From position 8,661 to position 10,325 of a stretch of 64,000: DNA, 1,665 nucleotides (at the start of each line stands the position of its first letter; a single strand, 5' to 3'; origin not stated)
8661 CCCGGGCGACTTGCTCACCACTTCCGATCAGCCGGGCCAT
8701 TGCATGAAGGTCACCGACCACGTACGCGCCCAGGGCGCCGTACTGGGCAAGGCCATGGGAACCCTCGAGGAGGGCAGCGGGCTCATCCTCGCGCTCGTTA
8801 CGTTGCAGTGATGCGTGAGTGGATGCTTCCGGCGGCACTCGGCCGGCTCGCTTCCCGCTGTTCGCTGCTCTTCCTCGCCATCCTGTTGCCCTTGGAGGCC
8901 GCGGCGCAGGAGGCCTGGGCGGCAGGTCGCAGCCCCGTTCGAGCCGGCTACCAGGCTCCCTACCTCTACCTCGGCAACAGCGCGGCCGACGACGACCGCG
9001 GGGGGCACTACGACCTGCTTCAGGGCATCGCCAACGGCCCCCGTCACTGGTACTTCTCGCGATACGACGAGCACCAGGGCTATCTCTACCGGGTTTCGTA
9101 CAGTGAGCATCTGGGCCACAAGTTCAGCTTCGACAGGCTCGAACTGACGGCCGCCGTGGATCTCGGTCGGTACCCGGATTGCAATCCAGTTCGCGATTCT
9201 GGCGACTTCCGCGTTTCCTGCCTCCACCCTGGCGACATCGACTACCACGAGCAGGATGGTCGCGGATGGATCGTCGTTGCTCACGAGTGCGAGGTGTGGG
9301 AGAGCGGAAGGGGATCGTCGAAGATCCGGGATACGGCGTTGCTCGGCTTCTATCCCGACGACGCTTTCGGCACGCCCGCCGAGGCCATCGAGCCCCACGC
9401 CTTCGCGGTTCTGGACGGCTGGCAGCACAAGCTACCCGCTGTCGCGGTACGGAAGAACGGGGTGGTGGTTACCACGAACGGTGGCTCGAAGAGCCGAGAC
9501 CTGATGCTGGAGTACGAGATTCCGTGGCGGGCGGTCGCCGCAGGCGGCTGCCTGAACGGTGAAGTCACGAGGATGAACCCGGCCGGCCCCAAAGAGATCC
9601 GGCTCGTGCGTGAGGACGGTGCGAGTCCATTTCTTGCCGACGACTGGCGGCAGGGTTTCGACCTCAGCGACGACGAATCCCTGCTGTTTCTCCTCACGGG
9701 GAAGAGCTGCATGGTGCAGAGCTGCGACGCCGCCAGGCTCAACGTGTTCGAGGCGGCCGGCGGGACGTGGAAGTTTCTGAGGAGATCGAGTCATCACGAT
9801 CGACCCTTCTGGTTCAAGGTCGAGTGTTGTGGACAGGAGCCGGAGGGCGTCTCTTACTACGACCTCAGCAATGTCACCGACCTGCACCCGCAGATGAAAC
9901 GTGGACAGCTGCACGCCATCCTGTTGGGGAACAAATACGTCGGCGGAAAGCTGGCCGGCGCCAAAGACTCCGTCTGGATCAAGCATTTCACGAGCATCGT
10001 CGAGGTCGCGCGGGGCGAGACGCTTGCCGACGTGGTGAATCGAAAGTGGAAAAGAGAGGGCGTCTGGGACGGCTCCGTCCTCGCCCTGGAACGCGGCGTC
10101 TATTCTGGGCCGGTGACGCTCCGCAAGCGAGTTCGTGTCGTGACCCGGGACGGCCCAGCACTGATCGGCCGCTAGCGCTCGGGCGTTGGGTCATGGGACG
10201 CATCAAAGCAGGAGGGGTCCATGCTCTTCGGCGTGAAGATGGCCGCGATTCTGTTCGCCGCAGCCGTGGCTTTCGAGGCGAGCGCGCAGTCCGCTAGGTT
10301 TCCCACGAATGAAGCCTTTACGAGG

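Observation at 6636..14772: Lower-G+C cluster of unrecognised secreted proteins facing a giant PHP/TSP3 exoprotein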

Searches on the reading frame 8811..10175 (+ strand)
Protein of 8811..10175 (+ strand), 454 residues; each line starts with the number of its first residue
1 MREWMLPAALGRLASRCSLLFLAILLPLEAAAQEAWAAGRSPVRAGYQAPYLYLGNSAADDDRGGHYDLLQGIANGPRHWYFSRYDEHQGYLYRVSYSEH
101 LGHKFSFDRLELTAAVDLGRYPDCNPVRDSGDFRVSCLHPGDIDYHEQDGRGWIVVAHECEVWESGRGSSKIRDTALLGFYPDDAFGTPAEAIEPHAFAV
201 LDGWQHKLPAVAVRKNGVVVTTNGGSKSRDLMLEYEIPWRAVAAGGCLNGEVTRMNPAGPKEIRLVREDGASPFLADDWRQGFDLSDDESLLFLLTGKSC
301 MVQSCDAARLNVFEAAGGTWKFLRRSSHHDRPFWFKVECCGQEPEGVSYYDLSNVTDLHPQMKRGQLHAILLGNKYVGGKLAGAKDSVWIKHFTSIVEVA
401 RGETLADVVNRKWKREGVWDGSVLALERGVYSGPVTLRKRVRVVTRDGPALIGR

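Call 4: search_protein_families(library=pfam, proteins=[window:8811-10175:+], max_evalue=0.01)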
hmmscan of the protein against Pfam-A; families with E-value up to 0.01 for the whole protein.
window:8811-10175:+ (454 aa): 0 families

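Call 6: search_protein_families(library=ncbifam, proteins=[window:8811-10175:+], max_evalue=0.1)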
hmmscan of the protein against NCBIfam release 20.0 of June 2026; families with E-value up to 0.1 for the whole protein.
window:8811-10175:+ (454 aa): 0 families

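Call 12: search_solved_structures(query=window:8811-10175:+, max_evalue=1)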
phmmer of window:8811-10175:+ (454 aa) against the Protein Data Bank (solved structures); distinct sequences matched with E-value up to 1: 0.

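Call 30: search_protein_families(library=phrogs, proteins=[window:8811-10175:+], max_evalue=0.1)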
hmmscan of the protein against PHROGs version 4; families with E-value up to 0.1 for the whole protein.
window:8811-10175:+ (454 aa): 0 families

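Call 57: search_protein_families(library=pfam, proteins=[window:8811-10175:+], max_evalue=10)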
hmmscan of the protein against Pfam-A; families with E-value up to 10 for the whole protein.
window:8811-10175:+ (454 aa): 0 families

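Call 58: search_protein_families(library=padloc, proteins=[window:8811-10175:+], max_evalue=0.01)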
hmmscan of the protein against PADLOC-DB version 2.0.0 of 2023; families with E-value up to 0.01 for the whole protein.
window:8811-10175:+ (454 aa): 0 families
